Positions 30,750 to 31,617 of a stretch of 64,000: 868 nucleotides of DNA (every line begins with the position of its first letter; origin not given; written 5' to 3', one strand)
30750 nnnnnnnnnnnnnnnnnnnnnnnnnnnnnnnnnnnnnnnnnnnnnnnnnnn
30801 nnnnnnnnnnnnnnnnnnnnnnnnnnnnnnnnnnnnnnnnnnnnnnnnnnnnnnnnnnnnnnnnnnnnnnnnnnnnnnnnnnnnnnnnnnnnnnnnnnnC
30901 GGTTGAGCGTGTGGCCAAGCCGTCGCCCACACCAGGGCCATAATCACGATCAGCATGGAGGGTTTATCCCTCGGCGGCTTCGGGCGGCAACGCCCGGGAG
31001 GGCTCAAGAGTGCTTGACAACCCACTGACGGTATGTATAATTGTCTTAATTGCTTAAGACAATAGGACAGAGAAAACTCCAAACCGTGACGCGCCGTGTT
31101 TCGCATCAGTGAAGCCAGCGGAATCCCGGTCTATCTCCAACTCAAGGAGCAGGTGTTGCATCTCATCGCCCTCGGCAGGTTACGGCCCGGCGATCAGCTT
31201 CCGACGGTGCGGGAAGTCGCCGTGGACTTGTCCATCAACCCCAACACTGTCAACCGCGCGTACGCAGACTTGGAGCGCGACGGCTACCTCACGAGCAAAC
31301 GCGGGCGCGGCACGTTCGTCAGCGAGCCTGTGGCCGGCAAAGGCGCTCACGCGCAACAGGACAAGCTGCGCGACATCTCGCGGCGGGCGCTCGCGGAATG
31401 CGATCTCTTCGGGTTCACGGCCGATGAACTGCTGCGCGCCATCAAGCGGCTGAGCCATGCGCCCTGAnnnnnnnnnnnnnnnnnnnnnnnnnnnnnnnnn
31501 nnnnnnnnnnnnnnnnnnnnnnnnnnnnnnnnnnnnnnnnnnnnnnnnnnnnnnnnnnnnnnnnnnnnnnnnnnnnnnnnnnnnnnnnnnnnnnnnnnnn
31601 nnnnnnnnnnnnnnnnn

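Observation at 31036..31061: Perfect 8-4-8 palindrome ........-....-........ abutting the -10 box: a likely autoregulatory GntR operator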

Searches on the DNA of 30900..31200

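Call 36: search_rna_families(source=window, start=30900, end=31200, threshold=evalue, max_evalue=1)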
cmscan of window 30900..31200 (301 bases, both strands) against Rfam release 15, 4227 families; matches with E-value up to 1: 0.
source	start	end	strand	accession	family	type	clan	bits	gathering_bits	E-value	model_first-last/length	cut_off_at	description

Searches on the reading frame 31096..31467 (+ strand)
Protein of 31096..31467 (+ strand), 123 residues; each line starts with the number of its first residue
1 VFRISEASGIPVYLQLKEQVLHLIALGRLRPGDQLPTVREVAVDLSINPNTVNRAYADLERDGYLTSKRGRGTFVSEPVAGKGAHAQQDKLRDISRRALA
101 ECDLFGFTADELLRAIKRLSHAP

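Call 6: search_protein_families(library=pfam, proteins=[window:31096-31467:+], max_evalue=0.01)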
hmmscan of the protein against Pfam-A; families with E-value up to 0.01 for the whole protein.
window:31096-31467:+ (123 aa): 5 families
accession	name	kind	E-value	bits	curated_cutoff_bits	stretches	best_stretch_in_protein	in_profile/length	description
PF00392.27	GntR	-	3.2e-18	65.6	27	1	13-75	2-64/64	Bacterial regulatory proteins, gntR family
PF02082.26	Rrf2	-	5.6e-06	27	30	1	22-72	10-60/132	Iron-dependent Transcriptional regulator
PF13412.12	HTH_24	-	0.00056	19.9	21.9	1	37-66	19-48/48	Winged helix-turn-helix DNA-binding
PF13730.12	HTH_36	-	0.00092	19.4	25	1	25-65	13-55/55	Helix-turn-helix domain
PF13545.12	HTH_Crp_2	-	0.0012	19.2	27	1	36-71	23-57/70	Crp-like helix-turn-helix domain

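Call 7: find_homologous_proteins(query=window:31096-31467:+, max_evalue=0.00001)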
Query window:31096-31467:+ (123 aa): 553 proteins with E <= 0.00001 among 616 candidates; the best 120 are listed.
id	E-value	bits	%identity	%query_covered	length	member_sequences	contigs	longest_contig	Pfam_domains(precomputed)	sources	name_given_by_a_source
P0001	2.2e-73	262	100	100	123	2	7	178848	PF02082.27,PF00392.28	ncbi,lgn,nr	ncbi:MAG: GntR family transcriptional regulator [Candidatus Eremiobacter antarcticus]|nr:GntR family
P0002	3.3e-67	242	93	99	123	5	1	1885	PF02082.27,PF00392.28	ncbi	-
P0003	2.9e-50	187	74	95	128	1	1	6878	PF02082.27,PF00392.28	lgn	-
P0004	3.2e-49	184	72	98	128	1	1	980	PF02082.27,PF00392.28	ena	-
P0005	4.5e-48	180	70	99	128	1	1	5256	PF02082.27,PF00392.28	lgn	-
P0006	1.1e-47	179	69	98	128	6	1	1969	PF02082.27,PF00392.28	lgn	-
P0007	1.1e-47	179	71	98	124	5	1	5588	PF00392.28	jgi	jgi:GntR family transcriptional regulator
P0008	1.5e-47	178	70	97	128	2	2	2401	PF02082.27,PF00392.28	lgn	-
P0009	1.6e-47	178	72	97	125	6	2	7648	PF02082.27,PF00392.28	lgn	-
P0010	3.0e-47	177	69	96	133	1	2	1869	PF13412.13,PF02082.27,PF00392.28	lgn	-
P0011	3.7e-47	177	71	96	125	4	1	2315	PF02082.27,PF00392.28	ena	-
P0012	4.1e-47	177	66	98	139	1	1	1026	PF02082.27,PF00392.28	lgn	-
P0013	9.9e-47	176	69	98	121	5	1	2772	PF02082.27,PF00392.28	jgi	-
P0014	1.4e-46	175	69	96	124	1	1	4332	PF02082.27,PF00392.28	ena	-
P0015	1.4e-46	175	66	99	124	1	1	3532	PF02082.27,PF00392.28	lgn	-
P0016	2.1e-46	175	68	98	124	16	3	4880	PF00392.28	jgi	jgi:GntR family transcriptional regulator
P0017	3.6e-46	174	69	98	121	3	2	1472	PF02082.27,PF00392.28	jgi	-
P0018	6.7e-46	173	69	95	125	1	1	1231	PF02082.27,PF00392.28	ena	-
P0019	8.3e-46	173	68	98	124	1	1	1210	PF02082.27,PF00392.28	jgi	jgi:GntR family transcriptional regulator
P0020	9.1e-46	173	65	98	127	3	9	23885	PF02082.27,PF00392.28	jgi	-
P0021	1.3e-45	172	71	96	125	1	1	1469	PF02082.27,PF00392.28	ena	-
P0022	1.9e-45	172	69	96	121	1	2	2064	PF02082.27,PF00392.28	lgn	-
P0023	3.1e-45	171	68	98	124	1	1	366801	PF02082.27,PF00392.28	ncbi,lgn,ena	-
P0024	6.0e-45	170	67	96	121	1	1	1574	PF02082.27,PF00392.28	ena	-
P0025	7.7e-45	170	69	96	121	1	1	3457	PF02082.27,PF00392.28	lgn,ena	-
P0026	2.2e-44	168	68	96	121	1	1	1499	PF02082.27,PF00392.28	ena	-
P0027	4.7e-44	167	65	98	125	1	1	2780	PF02082.27,PF00392.28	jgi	jgi:GntR family transcriptional regulator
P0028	1.5e-43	165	67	97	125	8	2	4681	PF02082.27,PF00392.28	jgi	-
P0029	1.7e-43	165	65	98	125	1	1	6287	PF02082.27,PF00392.28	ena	-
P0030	5.5e-43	164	64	98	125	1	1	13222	PF02082.27,PF00392.28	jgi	jgi:GntR family transcriptional regulator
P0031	5.6e-43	164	66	98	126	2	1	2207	PF02082.27,PF00392.28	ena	-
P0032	1.1e-42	163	64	98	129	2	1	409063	PF02082.27,PF00392.28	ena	-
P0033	1.8e-42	162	67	98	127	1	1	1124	PF02082.27,PF00392.28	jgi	jgi:DNA-binding transcriptional regulator YhcF (GntR family)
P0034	2.2e-42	162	67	98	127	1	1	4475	PF02082.27,PF00392.28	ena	-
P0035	2.3e-42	162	64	98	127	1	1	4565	PF02082.27,PF00392.28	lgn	-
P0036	3.0e-42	161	64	98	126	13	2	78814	PF02082.27,PF00392.28,PF13545.13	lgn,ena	-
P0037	4.0e-42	161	64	98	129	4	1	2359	PF02082.27,PF00392.28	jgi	jgi:GntR family transcriptional regulator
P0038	5.2e-42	161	64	98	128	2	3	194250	PF02082.27,PF00392.28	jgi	jgi:GntR family transcriptional regulator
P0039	8.1e-42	160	63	98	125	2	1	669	PF02082.27,PF00392.28,PF13545.13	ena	-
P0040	8.8e-42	160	65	98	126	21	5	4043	PF02082.27,PF00392.28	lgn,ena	-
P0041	1.1e-41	159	66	94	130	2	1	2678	PF02082.27,PF00392.28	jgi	-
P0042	1.2e-41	159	63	98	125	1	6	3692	PF02082.27,PF00392.28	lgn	-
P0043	1.3e-41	159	63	98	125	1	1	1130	PF02082.27,PF00392.28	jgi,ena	-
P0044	1.3e-41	159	64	98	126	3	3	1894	PF02082.27,PF00392.28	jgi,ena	-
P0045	1.7e-41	159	67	98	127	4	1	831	PF02082.27,PF00392.28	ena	-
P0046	2.3e-41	158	65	98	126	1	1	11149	PF02082.27,PF00392.28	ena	-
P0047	2.7e-41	158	65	98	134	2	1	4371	PF02082.27,PF00392.28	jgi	jgi:GntR family transcriptional regulator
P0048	3.0e-41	158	63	98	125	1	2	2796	PF02082.27,PF00392.28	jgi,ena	-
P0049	3.2e-41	158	63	98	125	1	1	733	PF02082.27,PF00392.28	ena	-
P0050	5.9e-41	157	63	98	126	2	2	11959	PF02082.27,PF00392.28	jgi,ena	jgi:GntR family transcriptional regulator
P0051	6.7e-41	157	64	98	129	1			PF02082.27,PF00392.28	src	-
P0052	6.7e-41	157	64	94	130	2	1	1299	PF02082.27,PF00392.28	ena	-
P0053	1.4e-40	156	68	91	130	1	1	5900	PF02082.27,PF00392.28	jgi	jgi:GntR family transcriptional regulator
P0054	1.5e-40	156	70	86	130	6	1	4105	PF02082.27,PF00392.28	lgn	-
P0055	1.8e-40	156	62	98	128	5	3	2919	PF02082.27,PF00392.28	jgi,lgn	jgi:GntR family transcriptional regulator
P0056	1.8e-40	156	67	91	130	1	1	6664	PF02082.27,PF00392.28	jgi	jgi:GntR family transcriptional regulator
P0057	1.9e-40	155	62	98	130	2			PF00392.28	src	-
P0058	2.0e-40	155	60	98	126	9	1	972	PF02082.27,PF00392.28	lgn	-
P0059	2.7e-40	155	73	81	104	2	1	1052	PF02082.27,PF00392.28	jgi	jgi:GntR family transcriptional regulator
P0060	3.8e-40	155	61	98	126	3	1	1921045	PF02082.27,PF00392.28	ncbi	-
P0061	5.0e-40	154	61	98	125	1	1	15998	PF02082.27,PF00392.28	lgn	-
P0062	5.4e-40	154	62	95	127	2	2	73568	PF02082.27,PF00392.28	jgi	-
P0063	5.5e-40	154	63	94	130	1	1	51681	PF02082.27,PF00392.28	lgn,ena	-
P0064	7.3e-40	154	66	91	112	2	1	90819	PF02082.27,PF00392.28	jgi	jgi:GntR family transcriptional regulator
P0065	1.6e-39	153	64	97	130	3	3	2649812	PF02082.27,PF00392.28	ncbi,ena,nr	ncbi:MAG TPA: GntR family transcriptional regulator [Magnetospirillaceae bacterium]|nr:GntR family t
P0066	3.0e-39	152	66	91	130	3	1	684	PF02082.27,PF00392.28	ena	-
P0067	5.9e-39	151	66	93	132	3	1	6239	PF02082.27,PF00392.28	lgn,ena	-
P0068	7.4e-39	150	63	93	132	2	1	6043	PF02082.27,PF00392.28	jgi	-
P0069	8.7e-39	150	62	98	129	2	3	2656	PF02082.27,PF00392.28,PF13545.13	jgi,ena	-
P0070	1.7e-38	149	66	93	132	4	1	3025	PF02082.27,PF00392.28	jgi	-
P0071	2.2e-38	149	70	81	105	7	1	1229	PF02082.27,PF00392.28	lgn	-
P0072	2.8e-38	148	61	98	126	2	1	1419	PF02082.27,PF00392.28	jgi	jgi:GntR family transcriptional regulator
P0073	3.0e-38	148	61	97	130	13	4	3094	PF02082.27,PF00392.28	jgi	jgi:GntR family transcriptional regulator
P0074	3.2e-38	148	60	98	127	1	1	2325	PF02082.27,PF00392.28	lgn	-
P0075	4.8e-38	148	62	93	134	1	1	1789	PF00392.28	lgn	-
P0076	5.1e-38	148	60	98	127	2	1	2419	PF00392.28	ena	-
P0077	5.5e-38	148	68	85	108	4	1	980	PF02082.27,PF00392.28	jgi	jgi:GntR family transcriptional regulator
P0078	8.3e-38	147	59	98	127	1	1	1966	PF02082.27,PF00392.28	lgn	-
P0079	2.0e-37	146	72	80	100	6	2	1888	PF02082.27,PF00392.28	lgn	-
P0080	2.6e-37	145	62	93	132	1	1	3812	PF02082.27,PF00392.28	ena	-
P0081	3.4e-37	145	65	89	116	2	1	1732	PF00392.28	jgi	jgi:GntR family transcriptional regulator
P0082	6.7e-37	144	60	98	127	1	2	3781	PF00392.28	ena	-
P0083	7.4e-37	144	61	98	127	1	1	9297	PF00392.28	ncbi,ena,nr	ncbi:MAG TPA: GntR family transcriptional regulator [Candidatus Eremiobacteraceae bacterium]|nr:GntR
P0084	1.2e-36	143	70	81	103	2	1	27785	PF00392.28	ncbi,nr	ncbi:MAG: GntR family transcriptional regulator [Candidatus Eremiobacteraeota bacterium]|nr:GntR fam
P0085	1.4e-36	143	61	98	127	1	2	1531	PF00392.28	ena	-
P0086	1.6e-36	143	61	89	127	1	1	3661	PF02082.27,PF00392.28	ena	-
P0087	2.0e-36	143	60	95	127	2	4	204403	PF02082.27,PF00392.28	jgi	-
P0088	2.1e-36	142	60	98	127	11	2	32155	PF00392.28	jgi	-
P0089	4.3e-36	141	70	83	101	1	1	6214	PF02082.27,PF00392.28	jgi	jgi:GntR family transcriptional regulator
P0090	4.9e-36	141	59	96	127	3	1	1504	PF02082.27,PF00392.28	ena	-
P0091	4.9e-36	141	60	98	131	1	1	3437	PF00392.28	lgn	-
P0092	6.8e-36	141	58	98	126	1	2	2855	PF00392.28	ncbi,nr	ncbi:MAG: GntR family transcriptional regulator [Candidatus Eremiobacteraeota bacterium]|nr:GntR fam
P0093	7.0e-36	141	60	98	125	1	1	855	PF00392.28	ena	-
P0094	1.4e-35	140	59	91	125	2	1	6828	PF02082.27,PF00392.28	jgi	jgi:GntR family transcriptional regulator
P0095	1.5e-35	140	70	83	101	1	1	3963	PF02082.27,PF00392.28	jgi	jgi:GntR family transcriptional regulator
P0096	1.5e-35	140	59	98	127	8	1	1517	PF00392.28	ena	-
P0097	1.8e-35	139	69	80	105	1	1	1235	PF02082.27,PF00392.28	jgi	-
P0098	2.6e-35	139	68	83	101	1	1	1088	PF00392.28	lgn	-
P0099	1.0e-34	137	69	80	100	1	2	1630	PF02082.27,PF00392.28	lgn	-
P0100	1.1e-34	137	62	92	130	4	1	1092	PF02082.27,PF00392.28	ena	-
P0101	3.6e-34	135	59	90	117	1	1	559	PF02082.27,PF00392.28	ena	-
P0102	4.3e-34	135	69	81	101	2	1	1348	PF02082.27,PF00392.28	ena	-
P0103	4.4e-34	135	57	97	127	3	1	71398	PF02082.27,PF00392.28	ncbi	ncbi:MAG: GntR family transcriptional regulator [Vulcanimicrobiaceae bacterium]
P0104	4.5e-34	135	70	83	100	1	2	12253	PF00392.28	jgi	jgi:GntR family transcriptional regulator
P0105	5.7e-34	135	66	81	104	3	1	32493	PF00392.28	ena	-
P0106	6.0e-34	135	58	94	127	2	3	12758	PF02082.27,PF00392.28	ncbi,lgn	-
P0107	6.5e-34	134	56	96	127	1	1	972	PF00392.28,PF13545.13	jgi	jgi:GntR family transcriptional regulator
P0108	7.4e-34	134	65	87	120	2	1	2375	PF02082.27,PF00392.28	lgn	-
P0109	9.1e-34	134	65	80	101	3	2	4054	PF00392.28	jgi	-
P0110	9.4e-34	134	55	96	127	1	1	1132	PF00392.28,PF13545.13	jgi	-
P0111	9.8e-34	134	56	94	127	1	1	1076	PF00392.28,PF13545.13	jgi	-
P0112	1.3e-33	134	59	94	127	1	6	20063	PF02082.27,PF00392.28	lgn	-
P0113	1.3e-33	133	67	81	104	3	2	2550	PF00392.28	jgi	-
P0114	1.3e-33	133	65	83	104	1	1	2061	PF00392.28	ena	-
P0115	1.4e-33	133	55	96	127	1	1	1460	PF00392.28,PF13545.13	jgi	jgi:GntR family transcriptional regulator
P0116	1.4e-33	133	55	96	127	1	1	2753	PF00392.28,PF13545.13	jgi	jgi:GntR family transcriptional regulator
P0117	1.4e-33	133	65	82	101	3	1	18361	PF00392.28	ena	-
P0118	1.9e-33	133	66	82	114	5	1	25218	PF02082.27,PF00392.28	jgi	jgi:GntR family transcriptional regulator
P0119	2.2e-33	133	65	80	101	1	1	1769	PF02082.27,PF00392.28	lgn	-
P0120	2.7e-33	132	64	80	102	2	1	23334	PF02082.27,PF00392.28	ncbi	-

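Call 17: find_related_loci(query=window:31096-31464:+, collection=metagenome_contigs, flank=4000)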
Query window:31096-31464:+ (123 aa) in metagenome_contigs; peptide patterns used: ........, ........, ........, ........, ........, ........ (x = any residue, [..] = any of these).
600 stretches matched a pattern (row limit reached: there are more); 476 encode a relative of the query (tblastn E <= 1e-3); the best 80 are kept; 80 distinct loci.
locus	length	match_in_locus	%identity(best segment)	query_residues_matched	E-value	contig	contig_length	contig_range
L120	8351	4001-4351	71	1-119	2e-54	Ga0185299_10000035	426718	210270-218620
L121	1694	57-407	70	1-116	1e-53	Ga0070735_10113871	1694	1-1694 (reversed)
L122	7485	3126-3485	65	1-120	3e-52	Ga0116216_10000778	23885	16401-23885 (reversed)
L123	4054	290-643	64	1-118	2e-50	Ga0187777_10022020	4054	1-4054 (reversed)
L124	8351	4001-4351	64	1-118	1e-48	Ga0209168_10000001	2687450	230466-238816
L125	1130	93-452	63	1-120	5e-50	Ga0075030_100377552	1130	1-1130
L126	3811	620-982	65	1-120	1e-47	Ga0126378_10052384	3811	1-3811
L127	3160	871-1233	63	1-120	3e-47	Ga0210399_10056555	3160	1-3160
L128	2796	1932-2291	63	1-120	3e-47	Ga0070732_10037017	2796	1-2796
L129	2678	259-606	66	1-116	3e-47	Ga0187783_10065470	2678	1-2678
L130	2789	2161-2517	64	2-120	2e-45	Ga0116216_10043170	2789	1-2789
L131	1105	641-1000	60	1-120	1e-44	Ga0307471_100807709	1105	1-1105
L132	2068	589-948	58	1-120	2e-42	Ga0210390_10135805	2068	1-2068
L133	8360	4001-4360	60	2-120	2e-41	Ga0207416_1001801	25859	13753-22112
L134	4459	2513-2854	61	7-120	4e-41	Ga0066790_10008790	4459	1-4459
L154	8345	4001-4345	44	4-117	1e-27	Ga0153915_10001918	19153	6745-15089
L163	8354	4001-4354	42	1-117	8e-27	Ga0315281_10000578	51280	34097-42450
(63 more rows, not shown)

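Call 22: search_protein_families(library=ncbifam, proteins=[window:31096-31467:+], max_evalue=0.01)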
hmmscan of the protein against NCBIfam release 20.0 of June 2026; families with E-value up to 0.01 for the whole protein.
window:31096-31467:+ (123 aa): 25 families
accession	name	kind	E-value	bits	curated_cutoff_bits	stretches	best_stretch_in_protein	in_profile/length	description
NF047563.1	modulin_PmtR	equivalog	1.1e-19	70.7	200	1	5-78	6-79/125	PSM export ABC transporter transcriptional regulator PmtR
NF052282.1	PLP_TF_PdxR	equivalog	9.6e-19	67.7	320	1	11-86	1-76/448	MocR-like pyridoxine biosynthesis transcription factor PdxR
NF052286.1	ecto_TF_EhuR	exception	1.2e-18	66.9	480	1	10-85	10-85/458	MocR-like ectoine utilization transcription factor EhuR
NF053730.1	TransRegRv1152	equivalog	1.1e-16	60.8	170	1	3-82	8-87/120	Rv1152 family transcriptional regulator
NF052281.1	rhizopine_MocR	equivalog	3.1e-15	55.8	650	1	2-98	9-108/479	rhizopine catabolism transcriptional regulator MocR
NF052290.2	MocR_like_YczR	exception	4.9e-15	55.2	487.4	1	8-95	16-108/458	MocR-like transcription factor YczR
NF012025.0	PRK15481.1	equivalog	3.5e-13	49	573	1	18-95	13-92/432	MocR-like B6 salvage transcription factor PtsJ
TIGR02325.1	C_P_lyase_phnF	equivalog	1.3e-11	44.5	156.8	1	6-76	3-73/238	phosphonate metabolism transcriptional regulator PhnF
TIGR02018.2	his_ut_repres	equivalog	1.6e-11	44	220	1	13-80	1-68/226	histidine utilization transcriptional repressor HutC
NF008491.0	PRK11402.1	subfamily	3.4e-10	39.8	269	1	4-78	4-78/243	GntR family transcriptional regulator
NF011575.0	PRK14999.1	equivalog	4.6e-10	39.2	424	1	5-84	6-84/241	histidine utilization repressor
NF007741.0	PRK10421.1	equivalog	5.6e-10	39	311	1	15-77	11-73/262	transcriptional regulator LldR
NF052441.1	TransRegRv0792c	equivalog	1.2e-09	37.8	400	1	3-80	9-85/260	Rv0792c family HTH-type transcriptional regulator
NF052285.1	GABA_TF_GabR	exception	3.7e-08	32.6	600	1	12-77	4-65/456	MocR-like transcriptional regulator GabR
NF007001.0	PRK09464.1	equivalog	7.1e-08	32.4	330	1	17-79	16-78/254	pyruvate dehydrogenase complex transcriptional repressor PdhR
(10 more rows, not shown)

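Call 26: search_solved_structures(query=window:31096-31464:+, max_evalue=0.00001, show_alignments=2)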
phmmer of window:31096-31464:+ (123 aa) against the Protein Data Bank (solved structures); distinct sequences matched with E-value up to 0.00001: 14.
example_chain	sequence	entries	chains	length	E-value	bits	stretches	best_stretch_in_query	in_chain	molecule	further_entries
3neu_A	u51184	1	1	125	2.1e-16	63.4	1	10-108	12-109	Lin1836 protein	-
6sbs_A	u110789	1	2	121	1.7e-14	57.3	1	3-118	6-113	Regulatory protein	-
3by6_A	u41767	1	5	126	2.6e-14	56.6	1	10-112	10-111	Predicted transcriptional regulator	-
4ham_A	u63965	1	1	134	1.2e-13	54.5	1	1-79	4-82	Lmo2241 protein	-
4r1h_A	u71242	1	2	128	5.8e-12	49.1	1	10-120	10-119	Lmo0741 protein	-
4u0v_A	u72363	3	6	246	3.3e-11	46.7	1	3-95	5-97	HTH-type transcriptional repressor YvoA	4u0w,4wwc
2wv0_A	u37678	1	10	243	3.7e-11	46.5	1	4-95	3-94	HTH-TYPE TRANSCRIPTIONAL REPRESSOR YVOA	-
4u0y_A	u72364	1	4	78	2.1e-10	44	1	3-76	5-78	HTH-type transcriptional repressor YvoA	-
3tqn_A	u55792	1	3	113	4.2e-09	39.9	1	11-76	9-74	Transcriptional regulator, GntR family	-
4egy_A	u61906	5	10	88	4.6e-08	36.5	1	10-75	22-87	Arabinose metabolism transcriptional repressor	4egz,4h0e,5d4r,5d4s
3ic7_A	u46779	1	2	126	9.5e-08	35.5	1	11-77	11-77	Putative transcriptional regulator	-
1v4r_A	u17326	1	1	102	5.4e-07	33.1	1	20-85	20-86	Transcriptional Repressor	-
5kvr_A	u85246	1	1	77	7.2e-07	32.7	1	16-75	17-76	Pyruvate dehydrogenase complex repressor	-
8pqm_A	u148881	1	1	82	2.1e-06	31.1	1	11-77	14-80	FadR family transcriptional regulator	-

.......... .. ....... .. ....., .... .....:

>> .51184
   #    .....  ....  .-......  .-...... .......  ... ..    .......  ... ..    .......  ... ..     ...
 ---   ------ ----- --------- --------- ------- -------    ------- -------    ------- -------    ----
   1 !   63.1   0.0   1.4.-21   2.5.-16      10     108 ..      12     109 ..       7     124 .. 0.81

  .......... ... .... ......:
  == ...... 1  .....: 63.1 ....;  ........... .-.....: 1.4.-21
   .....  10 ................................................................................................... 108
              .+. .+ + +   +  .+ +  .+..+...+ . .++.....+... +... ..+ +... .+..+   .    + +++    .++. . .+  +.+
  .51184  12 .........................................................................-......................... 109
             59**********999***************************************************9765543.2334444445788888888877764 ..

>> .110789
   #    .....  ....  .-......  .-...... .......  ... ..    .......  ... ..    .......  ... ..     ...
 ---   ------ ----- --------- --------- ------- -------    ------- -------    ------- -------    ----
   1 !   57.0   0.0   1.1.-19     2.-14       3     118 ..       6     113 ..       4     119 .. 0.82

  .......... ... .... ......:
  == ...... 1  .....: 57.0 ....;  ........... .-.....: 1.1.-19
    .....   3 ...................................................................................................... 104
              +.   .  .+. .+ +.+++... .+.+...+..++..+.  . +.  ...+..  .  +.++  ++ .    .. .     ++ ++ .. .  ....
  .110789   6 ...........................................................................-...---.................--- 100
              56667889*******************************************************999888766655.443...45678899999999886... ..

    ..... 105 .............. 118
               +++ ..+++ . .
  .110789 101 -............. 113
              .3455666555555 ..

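Call 50: search_protein_families(library=pfam, proteins=[L163:3998-4375:+, L163:4411-5265:+, L163:5273-8263:-, L154:5303-6208:+, L154:5345-6835:-, L163:3446-3763:-, L163:2391-3359:+], max_evalue=0.001)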
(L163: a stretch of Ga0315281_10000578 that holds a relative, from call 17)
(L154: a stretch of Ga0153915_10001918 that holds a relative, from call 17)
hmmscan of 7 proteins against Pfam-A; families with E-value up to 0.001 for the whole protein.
L163:3998-4375:+ (125 aa): 2 families
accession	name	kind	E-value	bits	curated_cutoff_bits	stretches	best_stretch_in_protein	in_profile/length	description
PF00392.27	GntR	-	1.9e-19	69.5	27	1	14-76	2-64/64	Bacterial regulatory proteins, gntR family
PF02082.26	Rrf2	-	2.7e-05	24.8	30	1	30-73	17-60/132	Iron-dependent Transcriptional regulator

L163:4411-5265:+ (284 aa): 1 family
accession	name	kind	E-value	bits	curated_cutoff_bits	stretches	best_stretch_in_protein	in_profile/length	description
PF01145.31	Band_7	-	5.2e-36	124.8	23.6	1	48-218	2-175/176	SPFH domain / Band 7 family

L163:5273-8263:- (996 aa): 6 families
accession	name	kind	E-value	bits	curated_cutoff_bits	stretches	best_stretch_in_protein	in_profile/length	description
PF00069.31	Pkinase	-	9.9e-49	166.5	31.7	1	97-345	1-252/263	Protein kinase domain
PF07714.23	PK_Tyr_Ser-Thr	-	4.3e-38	131.5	23.1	1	99-345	3-249/258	Protein tyrosine and serine/threonine kinase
PF07676.18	PD40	-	6.3e-19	67.9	20.9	1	844-879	2-38/38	WD40-like Beta Propeller Repeat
PF01636.29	APH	-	5.4e-06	26.8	23.2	0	110-213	12-110/239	Phosphotransferase enzyme family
PF03109.22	ABC1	-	1.3e-05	24.9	22.9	0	164-243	137-216/244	ABC1 atypical kinase-like domain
PF00930.27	DPPIV_N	-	6.5e-05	22.3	22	0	711-756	40-82/354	Dipeptidyl peptidase IV (DPP IV) N-terminal region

L154:5303-6208:+ (301 aa): 0 families

L154:5345-6835:- (496 aa): 5 families
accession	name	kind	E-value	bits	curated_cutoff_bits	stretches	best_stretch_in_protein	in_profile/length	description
PF05221.23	AdoHcyase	-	3.1e-147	489.9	25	1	23-495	2-299/299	S-adenosyl-L-homocysteine hydrolase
PF00670.27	AdoHcyase_NAD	-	5e-80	267.7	27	1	254-416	1-162/162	S-adenosyl-L-homocysteine hydrolase, NAD binding domain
PF02826.25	2-Hacid_dh_C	-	2.4e-09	37.3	25.1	1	275-363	35-127/178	D-isomer specific 2-hydroxyacid dehydrogenase, NAD binding domain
PF07991.19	KARI_N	-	2.3e-05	24.5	20.6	1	275-338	4-67/165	Acetohydroxy acid isomeroreductase, NADPH-binding domain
PF01488.26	Shikimate_DH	-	0.00056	20.4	24.3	0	276-355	12-100/138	Shikimate / quinate 5-dehydrogenase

L163:3446-3763:- (105 aa): 1 family
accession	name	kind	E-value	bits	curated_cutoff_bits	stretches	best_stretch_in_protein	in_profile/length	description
PF01502.23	PRA-CH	-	5.1e-31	106.8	27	1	24-99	1-74/74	Phosphoribosyl-AMP cyclohydrolase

L163:2391-3359:+ (322 aa): 0 families
